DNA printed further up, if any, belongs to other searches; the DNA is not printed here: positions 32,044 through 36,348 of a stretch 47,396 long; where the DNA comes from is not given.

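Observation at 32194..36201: Effector anatomy: all recognisable catalytic motifs sit in the last ~290 aa, and the first ~1050 aa have no family signature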

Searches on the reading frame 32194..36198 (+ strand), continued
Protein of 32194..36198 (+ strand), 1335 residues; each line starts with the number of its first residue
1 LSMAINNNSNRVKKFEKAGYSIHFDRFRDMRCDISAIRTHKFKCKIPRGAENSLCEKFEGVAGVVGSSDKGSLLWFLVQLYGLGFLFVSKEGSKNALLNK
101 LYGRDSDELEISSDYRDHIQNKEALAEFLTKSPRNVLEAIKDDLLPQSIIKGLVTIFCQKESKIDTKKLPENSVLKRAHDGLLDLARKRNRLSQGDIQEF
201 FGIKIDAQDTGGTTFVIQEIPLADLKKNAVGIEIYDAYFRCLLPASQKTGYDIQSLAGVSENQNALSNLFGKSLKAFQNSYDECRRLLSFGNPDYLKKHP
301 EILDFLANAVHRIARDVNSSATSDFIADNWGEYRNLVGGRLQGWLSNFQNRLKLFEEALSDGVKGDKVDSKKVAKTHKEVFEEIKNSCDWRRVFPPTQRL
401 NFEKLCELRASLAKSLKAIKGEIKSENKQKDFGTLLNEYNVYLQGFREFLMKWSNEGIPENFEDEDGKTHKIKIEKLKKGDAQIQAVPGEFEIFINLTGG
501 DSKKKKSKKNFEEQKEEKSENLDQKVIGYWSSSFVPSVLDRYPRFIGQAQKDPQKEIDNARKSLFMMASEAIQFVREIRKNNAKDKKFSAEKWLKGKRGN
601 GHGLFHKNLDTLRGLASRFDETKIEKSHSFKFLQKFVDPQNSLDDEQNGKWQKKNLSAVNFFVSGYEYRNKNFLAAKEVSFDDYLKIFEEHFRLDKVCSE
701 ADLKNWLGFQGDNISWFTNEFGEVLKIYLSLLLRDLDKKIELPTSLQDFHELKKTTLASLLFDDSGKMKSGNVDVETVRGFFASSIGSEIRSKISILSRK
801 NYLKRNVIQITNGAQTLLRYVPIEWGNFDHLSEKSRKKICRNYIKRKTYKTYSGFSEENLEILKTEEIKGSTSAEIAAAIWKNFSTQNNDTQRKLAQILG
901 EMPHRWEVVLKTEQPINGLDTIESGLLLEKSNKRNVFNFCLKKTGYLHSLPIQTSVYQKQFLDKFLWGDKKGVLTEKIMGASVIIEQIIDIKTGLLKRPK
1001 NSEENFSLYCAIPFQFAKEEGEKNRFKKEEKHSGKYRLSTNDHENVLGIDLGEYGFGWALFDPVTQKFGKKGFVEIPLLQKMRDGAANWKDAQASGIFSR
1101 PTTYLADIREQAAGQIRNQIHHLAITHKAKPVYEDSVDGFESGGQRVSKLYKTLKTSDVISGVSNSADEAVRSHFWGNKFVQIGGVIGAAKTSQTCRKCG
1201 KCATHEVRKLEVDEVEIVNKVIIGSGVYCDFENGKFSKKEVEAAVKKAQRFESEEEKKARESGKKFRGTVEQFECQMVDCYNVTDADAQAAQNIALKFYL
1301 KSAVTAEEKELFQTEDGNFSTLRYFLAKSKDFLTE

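Call 60: search_solved_structures(query=A5, max_evalue=0.01, show_alignments=2)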
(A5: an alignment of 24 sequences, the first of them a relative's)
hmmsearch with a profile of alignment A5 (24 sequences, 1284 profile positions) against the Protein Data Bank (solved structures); distinct sequences matched with E-value up to 0.01: 7.
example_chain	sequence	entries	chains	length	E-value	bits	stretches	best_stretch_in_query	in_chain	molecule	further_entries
7v93_A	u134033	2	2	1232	1.8e-43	151.9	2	995-1244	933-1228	cas12c2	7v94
7vyx_A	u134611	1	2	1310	7.4e-34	120.1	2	934-1250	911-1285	Selenomethionine (SeMet)-labeled Cas12c1 D969A mutant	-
7way_A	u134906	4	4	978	1.1e-10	43.3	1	1143-1277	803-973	dPlmCasX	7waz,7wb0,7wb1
8xyc_A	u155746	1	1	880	3.3e-10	41.7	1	1137-1254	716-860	dVemCas12e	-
8y2i_A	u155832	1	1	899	2.3e-09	39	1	1140-1259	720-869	dLesCas12e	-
8hr5_A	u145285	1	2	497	0.0022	19.2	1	1210-1250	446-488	Transposase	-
6ny1_Y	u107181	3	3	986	0.0038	18.3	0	1209-1258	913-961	CasX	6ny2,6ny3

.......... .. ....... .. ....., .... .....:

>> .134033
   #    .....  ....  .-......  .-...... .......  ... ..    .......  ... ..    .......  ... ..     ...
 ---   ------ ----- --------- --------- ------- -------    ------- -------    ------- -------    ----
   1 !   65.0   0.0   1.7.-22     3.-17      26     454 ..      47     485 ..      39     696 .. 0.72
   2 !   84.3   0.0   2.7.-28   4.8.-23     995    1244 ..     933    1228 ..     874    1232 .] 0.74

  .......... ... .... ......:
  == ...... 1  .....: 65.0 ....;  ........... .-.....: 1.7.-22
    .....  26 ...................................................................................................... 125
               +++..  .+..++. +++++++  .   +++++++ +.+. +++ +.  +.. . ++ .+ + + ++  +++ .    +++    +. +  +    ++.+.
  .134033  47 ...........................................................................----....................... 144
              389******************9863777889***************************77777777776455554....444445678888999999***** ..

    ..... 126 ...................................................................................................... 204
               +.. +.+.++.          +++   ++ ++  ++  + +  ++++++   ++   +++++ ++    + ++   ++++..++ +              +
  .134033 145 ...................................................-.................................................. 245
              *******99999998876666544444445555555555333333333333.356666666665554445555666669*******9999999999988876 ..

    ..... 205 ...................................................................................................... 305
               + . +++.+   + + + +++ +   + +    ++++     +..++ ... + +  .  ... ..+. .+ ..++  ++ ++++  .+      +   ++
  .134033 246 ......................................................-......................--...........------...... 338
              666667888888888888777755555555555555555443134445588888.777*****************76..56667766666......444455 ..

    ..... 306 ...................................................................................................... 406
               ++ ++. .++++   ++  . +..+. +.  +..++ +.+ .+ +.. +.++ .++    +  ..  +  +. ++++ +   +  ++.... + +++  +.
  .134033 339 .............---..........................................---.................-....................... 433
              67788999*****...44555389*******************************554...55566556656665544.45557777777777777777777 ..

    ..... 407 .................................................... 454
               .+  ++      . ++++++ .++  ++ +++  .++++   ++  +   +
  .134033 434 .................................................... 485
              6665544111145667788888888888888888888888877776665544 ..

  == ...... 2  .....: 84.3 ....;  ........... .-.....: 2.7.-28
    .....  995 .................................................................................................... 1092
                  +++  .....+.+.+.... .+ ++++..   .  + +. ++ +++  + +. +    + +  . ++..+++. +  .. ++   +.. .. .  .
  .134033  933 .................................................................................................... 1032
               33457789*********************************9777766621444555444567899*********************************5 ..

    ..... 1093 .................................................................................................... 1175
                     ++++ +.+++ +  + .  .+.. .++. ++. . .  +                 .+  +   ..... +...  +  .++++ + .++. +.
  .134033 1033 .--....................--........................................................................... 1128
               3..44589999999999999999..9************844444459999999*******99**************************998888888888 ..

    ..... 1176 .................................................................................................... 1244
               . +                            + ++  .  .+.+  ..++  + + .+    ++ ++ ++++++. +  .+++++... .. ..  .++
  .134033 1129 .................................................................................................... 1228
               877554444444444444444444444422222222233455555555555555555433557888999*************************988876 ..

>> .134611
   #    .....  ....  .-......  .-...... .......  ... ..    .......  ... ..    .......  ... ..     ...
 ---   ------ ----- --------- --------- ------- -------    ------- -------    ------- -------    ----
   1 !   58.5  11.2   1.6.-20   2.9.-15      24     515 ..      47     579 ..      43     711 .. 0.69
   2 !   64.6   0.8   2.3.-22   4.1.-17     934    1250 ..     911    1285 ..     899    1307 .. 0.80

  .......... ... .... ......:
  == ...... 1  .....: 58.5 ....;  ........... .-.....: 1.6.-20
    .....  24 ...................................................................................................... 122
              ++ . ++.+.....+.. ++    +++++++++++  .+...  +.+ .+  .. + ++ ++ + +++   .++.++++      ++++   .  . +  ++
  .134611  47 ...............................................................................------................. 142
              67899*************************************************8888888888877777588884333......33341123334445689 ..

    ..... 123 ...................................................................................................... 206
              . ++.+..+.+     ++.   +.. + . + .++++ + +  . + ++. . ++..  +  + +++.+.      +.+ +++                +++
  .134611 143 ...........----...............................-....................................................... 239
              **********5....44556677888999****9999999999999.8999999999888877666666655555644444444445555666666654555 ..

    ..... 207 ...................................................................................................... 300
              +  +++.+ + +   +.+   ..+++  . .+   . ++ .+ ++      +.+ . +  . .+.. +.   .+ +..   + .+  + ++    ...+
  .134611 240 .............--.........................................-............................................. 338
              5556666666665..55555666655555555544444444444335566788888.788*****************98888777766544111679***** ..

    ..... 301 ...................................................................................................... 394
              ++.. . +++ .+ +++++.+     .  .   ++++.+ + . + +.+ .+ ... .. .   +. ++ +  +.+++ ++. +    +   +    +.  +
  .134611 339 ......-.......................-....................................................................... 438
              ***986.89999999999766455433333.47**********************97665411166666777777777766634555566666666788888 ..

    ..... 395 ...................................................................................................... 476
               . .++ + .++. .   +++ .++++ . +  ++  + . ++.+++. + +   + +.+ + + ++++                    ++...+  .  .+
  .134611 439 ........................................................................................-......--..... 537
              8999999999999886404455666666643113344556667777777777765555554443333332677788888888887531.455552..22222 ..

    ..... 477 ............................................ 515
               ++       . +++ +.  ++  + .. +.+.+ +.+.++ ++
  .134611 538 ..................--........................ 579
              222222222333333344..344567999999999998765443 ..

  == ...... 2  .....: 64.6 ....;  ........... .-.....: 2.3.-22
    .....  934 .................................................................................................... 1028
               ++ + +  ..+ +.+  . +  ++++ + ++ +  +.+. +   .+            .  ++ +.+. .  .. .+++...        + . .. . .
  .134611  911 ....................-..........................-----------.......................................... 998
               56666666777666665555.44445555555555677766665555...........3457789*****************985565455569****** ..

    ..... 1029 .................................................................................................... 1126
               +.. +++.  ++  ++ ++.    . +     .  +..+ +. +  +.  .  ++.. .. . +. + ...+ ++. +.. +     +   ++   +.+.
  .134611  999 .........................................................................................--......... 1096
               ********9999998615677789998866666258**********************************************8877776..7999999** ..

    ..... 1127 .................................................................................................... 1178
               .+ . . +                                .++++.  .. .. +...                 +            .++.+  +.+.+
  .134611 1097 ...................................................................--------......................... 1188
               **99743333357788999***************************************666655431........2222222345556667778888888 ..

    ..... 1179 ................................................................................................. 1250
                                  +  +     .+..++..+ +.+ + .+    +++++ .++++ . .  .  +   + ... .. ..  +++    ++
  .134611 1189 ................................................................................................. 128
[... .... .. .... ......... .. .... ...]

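Call 88: fold_search(model_id=the predicted structure, library=pdb)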
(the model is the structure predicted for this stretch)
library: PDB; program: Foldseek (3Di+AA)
matches with E <= 10: 468; with E <= 0.001: 11
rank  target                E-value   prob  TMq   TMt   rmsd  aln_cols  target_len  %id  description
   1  7v94_A                4.7e-26  1.00  0.43  0.47  12.4      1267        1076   14  Cryo-EM structure of the Cas12c2-sgRNA-target DNA ternary complex (released 2022-04-13)
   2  7vyx_A                5.8e-22  1.00  0.47  0.47  11.6      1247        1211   15  Crystal structure of the selenomethionine(SeMet)-derived Cas12c1 (D969A) ternary complex (released 2022-11-02)
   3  7vyx_B                3.3e-21  1.00  0.46  0.47  12.3      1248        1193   14  Crystal structure of the selenomethionine(SeMet)-derived Cas12c1 (D969A) ternary complex (released 2022-11-02)
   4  7v93_A                4.8e-20  1.00  0.43  0.53  12.4      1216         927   12  Cryo-EM structure of the Cas12c2-sgRNA binary complex (released 2022-04-13)
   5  8xyc_A                1.6e-08  1.00  0.23  0.32  15.3       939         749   11  Ternary structure of dVemCas12e-sgRNA-dsDNA (released 2024-10-23)
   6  8sfn_A                9.9e-07  1.00  0.18  0.18  26.3      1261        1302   11  WT CRISPR-Cas12a with a 16bp R-loop and nontarget strand in the RuvC active site. (released 2024-07-03)
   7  8y07_A                3.0e-06  1.00  0.23  0.23  23.4      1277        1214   11  Crystal structure of LbCas12a in complex with crRNA and 13nt target DNA (released 2025-01-01)
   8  8sfh_A                1.6e-05  1.00  0.18  0.18  22.8      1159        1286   10  WT CRISPR-Cas12a with a 5bp R-loop (released 2024-07-03)
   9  8y09_E                2.1e-05  1.00  0.23  0.22  22.0      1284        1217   10  Crystal structure of LbCas12a in complex with crRNA and 15nt target DNA (released 2025-01-01)
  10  9mkx_A                3.9e-05  0.98  0.18  0.17  25.2      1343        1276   13  FnoCas12a bridge helix variant state 4b (released 2026-02-11)
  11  8sfi_A                7.2e-05  0.99  0.17  0.17  25.9      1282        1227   11  WT CRISPR-Cas12a with a 8bp R-loop (released 2024-07-03)
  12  8i54_A                7.5e-03  0.84  0.10  0.11  20.3       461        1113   14  Lb2Cas12a RNA DNA complex (released 2023-02-22)
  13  5lzw_ii               1.9e-01  0.11  0.05  0.12  23.6       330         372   11  Structure of the mammalian rescue complex with Pelota and Hbs1l assembled on a truncated mRNA. (released 2016-11-30)
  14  4ijn_A                2.7e-01  0.30  0.05  0.12  18.2       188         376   11  Crystal structure of an acetate kinase from Mycobacterium smegmatis bound to AMP and sulfate (released 2013-01-16)
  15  6xmf_A                2.7e-01  0.30  0.09  0.15  29.6       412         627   12  Cryo-EM structure of Cas12g binary complex (released 2021-01-13)
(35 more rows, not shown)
